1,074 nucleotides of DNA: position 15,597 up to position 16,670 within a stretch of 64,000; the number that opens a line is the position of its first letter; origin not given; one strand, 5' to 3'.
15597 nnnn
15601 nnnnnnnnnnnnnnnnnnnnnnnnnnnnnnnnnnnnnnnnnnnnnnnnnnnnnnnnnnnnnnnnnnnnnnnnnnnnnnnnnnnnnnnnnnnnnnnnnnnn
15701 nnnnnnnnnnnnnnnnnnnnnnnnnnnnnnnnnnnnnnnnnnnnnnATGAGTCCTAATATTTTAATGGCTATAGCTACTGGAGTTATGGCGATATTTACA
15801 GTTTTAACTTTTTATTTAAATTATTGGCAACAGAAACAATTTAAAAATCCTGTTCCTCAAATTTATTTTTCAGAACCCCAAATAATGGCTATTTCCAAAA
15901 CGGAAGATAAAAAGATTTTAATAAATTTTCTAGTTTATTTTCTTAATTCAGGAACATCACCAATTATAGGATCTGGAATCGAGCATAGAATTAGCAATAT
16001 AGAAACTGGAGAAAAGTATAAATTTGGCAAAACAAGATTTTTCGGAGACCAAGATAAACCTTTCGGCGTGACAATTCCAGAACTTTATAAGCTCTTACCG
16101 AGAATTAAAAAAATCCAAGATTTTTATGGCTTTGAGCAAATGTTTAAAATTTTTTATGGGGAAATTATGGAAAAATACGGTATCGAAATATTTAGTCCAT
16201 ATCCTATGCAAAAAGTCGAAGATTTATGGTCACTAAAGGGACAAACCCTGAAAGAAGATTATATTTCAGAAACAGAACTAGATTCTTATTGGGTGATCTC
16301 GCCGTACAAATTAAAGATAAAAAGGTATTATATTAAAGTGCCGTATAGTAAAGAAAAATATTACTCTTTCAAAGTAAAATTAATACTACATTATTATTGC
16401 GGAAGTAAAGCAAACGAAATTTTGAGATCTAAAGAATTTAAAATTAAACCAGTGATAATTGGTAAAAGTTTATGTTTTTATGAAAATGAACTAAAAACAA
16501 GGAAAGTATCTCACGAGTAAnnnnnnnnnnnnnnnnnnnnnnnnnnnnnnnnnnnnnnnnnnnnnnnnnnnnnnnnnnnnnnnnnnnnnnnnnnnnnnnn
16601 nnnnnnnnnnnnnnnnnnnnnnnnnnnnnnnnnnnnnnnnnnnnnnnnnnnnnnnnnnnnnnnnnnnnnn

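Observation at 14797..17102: Three consecutive unknown genes downstream of the R-M locus form a candidate undescribed defence module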

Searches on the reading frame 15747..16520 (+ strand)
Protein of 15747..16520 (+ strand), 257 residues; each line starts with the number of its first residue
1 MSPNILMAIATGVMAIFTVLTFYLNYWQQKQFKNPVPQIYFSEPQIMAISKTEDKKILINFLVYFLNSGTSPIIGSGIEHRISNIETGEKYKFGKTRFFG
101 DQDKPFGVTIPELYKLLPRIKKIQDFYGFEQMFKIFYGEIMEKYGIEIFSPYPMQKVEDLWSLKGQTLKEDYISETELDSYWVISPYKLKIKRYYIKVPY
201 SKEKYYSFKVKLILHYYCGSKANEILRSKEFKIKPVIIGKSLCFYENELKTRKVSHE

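Call 5: search_protein_families(library=pfam, proteins=[window:15747-16520:+], max_evalue=0.1)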
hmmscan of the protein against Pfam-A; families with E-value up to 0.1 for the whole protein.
window:15747-16520:+ (257 aa): 0 families

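Call 6: search_protein_families(library=padloc, proteins=[window:15747-16520:+], max_evalue=0.1)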
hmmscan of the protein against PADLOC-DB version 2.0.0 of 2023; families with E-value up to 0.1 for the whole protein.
window:15747-16520:+ (257 aa): 0 families

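Call 7: search_protein_families(library=ncbifam, proteins=[window:15747-16520:+], max_evalue=0.1)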
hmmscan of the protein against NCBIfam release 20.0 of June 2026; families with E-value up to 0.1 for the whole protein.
window:15747-16520:+ (257 aa): 0 families

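Call 8: search_protein_families(library=phrogs, proteins=[window:15747-16520:+], max_evalue=0.1)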
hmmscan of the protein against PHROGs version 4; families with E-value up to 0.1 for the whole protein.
window:15747-16520:+ (257 aa): 0 families

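Call 13: find_homologous_proteins(query=window:15747-16520:+)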
Query window:15747-16520:+ (257 aa): 10 proteins with E <= 0.001 among 299 candidates.
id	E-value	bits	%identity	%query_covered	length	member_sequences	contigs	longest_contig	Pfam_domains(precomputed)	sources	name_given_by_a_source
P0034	2.8e-165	566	99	100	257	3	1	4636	-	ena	-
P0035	8.3e-136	469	85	96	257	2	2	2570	-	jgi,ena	-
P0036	6.3e-113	394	71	97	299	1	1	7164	-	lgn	-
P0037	2.7e-106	373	67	99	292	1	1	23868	-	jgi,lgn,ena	-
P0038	3.9e-96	339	62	96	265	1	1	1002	-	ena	-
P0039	1.8e-91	324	60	95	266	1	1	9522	-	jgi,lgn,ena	-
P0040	9.7e-81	289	55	97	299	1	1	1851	-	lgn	-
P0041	8.1e-76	273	53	93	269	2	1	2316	-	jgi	jgi:hypothetical protein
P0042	1.7e-72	262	65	72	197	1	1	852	-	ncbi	ncbi:unnamed protein product, partial [marine sediment metagenome]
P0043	3.9e-68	248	51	93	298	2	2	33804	-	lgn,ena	-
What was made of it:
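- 15747..16520 (+): Gene B: 257-aa protein with one N-terminal TM helix and a conserved ~220-aa domain of unknown fold, predicted cytoplasmic by the positive-inside rule. Rare family. Only 10 homologous clusters (call 13).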

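Call 19: find_encoding_contigs(protein=P0037, flank=10000, max_places=3)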
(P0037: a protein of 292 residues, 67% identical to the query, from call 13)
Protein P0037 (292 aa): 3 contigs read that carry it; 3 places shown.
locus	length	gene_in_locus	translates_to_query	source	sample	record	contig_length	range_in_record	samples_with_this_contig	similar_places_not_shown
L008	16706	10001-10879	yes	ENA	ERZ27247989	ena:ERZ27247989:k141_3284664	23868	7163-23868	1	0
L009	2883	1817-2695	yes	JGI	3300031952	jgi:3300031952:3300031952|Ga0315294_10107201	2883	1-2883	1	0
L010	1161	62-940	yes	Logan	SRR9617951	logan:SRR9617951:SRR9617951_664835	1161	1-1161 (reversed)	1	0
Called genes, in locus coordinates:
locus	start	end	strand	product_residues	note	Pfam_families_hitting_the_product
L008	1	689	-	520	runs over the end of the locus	PF02834:LigT_PEase (weak)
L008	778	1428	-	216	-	-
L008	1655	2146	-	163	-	-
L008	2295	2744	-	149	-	-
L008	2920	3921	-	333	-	PF08271:Zn_Ribbon_TF, PF00382:TFIIB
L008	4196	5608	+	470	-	PF01406:tRNA-synt_1e, PF09334:tRNA-synt_1g (faint)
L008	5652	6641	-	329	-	PF00382:TFIIB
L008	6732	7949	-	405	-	PF13439:Glyco_transf_4, PF20706:GT4-conflict (weak), PF00534:Glycos_transf_1, PF13692:Glyco_trans_1_4, PF13524:Glyco_trans_1_2 (weak)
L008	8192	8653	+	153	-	PF00293:NUDIX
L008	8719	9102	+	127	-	-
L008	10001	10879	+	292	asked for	-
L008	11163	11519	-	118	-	-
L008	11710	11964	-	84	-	-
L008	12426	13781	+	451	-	PF00772:DnaB, PF03796:DnaB_C, PF13481:AAA_25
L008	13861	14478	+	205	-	PF21176:RecR_HhH, PF01751:Toprim, PF13662:Toprim_4, PF21175:RecR_C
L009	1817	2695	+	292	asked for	-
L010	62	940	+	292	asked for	-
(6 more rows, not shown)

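Call 20: find_encoding_contigs(protein=P0043, flank=10000, max_places=3)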
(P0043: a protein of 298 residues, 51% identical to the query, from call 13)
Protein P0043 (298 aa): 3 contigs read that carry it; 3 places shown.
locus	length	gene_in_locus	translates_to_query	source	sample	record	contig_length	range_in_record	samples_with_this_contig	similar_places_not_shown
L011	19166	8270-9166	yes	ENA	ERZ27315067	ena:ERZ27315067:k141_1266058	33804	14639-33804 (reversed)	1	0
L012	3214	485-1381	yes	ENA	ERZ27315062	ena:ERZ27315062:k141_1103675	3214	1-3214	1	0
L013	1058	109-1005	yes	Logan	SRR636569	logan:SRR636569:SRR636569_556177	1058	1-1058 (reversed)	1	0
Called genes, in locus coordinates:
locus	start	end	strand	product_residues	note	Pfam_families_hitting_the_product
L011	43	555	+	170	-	-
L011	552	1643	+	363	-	PF03054:tRNA_Me_trans, PF20259:tRNA_Me_trans_M, PF20258:tRNA_Me_trans_C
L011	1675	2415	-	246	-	PF04402:SIMPL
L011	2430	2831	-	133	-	-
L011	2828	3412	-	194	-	PF04542:Sigma70_r2, PF08281:Sigma70_r4_2, PF04545:Sigma70_r4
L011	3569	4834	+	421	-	PF00919:UPF0004, PF04055:Radical_SAM, PF01938:TRAM (weak)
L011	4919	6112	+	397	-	PF22694:CtpB_N-like (weak), PF00595:PDZ, PF13180:PDZ_2 (weak), PF17820:PDZ_6, PF03572:Peptidase_S41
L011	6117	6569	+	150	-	PF01281:Ribosomal_L9_N, PF03948:Ribosomal_L9_C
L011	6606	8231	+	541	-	PF06418:CTP_synth_N, PF00117:GATase, PF07722:Peptidase_C26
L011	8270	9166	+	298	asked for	-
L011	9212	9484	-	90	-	PF01016:Ribosomal_L27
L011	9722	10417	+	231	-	PF01255:Prenyltransf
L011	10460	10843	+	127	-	-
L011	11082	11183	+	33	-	-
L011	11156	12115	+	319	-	PF13102:Phage_int_SAM_5 (faint), PF02899:Phage_int_SAM_1, PF13495:Phage_int_SAM_4 (faint), PF00589:Phage_integrase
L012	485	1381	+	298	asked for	-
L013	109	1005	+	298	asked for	-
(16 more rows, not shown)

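Call 21: find_encoding_contigs(protein=P0039, flank=10000, max_places=3)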
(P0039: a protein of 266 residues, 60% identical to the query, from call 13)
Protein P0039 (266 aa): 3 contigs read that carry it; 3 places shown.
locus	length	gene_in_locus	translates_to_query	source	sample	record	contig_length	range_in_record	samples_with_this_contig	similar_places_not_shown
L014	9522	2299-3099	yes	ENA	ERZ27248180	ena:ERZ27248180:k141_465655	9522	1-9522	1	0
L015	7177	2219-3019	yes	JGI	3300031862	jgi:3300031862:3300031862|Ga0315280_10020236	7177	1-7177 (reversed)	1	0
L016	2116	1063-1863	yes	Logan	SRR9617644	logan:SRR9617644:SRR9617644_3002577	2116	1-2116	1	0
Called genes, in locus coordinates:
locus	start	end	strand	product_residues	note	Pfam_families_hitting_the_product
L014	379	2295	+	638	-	PF01555:N6_N4_Mtase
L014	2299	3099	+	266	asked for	-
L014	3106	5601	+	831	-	PF04851:ResIII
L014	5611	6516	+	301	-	PF18899:DUF5655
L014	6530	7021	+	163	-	-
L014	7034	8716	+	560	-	-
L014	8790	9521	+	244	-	?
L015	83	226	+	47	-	-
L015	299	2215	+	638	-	PF01555:N6_N4_Mtase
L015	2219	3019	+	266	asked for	-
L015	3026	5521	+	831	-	PF04851:ResIII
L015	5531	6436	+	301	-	PF18899:DUF5655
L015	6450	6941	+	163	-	-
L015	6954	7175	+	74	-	?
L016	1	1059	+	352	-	?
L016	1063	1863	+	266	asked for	-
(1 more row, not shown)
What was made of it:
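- Lies between type III Mod and Res with 3-6 nt gaps (call 21).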

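Call 34: find_encoding_contigs(protein=P0034, flank=10000, max_places=3)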
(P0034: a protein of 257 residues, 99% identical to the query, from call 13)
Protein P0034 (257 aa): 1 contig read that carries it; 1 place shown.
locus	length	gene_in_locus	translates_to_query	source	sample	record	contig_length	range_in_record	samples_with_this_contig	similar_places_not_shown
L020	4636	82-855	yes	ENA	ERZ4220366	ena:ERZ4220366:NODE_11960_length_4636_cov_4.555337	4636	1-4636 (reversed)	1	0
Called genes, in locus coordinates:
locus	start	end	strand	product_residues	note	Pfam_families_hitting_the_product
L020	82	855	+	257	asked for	-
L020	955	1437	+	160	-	PF22522:DUF6998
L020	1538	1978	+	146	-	-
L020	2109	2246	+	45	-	-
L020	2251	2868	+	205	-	PF18734:HEPN_AbiU2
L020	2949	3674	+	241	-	PF00565:SNase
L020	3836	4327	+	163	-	PF00254:FKBP_C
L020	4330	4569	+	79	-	-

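Call 47: search_solved_structures(query=A3, max_evalue=10, show_alignments=1)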
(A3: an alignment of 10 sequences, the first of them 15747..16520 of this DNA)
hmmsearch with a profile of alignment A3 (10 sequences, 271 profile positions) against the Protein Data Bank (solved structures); distinct sequences matched with E-value up to 10: 3.
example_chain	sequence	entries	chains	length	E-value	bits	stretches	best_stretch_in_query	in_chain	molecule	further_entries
5fiy_A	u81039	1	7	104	0.41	13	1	89-149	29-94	PRKC APOPTOSIS WT1 REGULATOR PROTEIN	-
4e4e_A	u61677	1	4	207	0.84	12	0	75-155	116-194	Superoxide dismutase [Mn], mitochondrial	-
1jxs_A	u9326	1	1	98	1.2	11.5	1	179-217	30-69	interleukin enhancer binding factor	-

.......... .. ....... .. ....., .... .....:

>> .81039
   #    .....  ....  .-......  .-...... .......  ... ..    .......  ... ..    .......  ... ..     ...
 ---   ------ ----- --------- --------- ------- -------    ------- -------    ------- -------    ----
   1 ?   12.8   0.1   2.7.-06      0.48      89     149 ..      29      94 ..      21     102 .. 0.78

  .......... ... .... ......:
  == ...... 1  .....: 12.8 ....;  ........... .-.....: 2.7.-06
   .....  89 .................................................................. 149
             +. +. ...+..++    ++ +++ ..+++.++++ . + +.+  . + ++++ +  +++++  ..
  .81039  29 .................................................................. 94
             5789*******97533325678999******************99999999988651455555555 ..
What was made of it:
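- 15747..16520 (+): No family or PDB-sequence hit (calls 5-8, 47).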

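Call 86: find_encoding_contigs(protein=P0036, flank=8000, max_places=3)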
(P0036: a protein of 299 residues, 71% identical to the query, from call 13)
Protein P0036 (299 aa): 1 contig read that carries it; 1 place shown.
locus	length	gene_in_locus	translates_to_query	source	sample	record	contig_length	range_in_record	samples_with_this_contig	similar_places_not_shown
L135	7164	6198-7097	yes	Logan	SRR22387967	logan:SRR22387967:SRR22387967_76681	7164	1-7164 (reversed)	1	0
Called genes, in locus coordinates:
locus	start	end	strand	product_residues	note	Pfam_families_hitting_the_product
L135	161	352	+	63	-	PF12728:HTH_17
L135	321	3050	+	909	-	PF02384:N6_Mtase, PF01170:UPF0020 (faint), PF20473:MmeI_Mtase, PF07669:Eco57I, PF12950:TaqI_C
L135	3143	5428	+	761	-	-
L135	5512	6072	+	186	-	-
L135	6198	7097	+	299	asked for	-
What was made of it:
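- Lies downstream of a type IIG R-M enzyme (call 86).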

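Call 98: search_dna_similar(query=window:15747-16520:+, collection=plasmids, mode=protein, max_evalue=0.01, max_rows=10)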
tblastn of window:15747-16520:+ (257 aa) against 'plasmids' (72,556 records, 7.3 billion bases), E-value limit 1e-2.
No match.
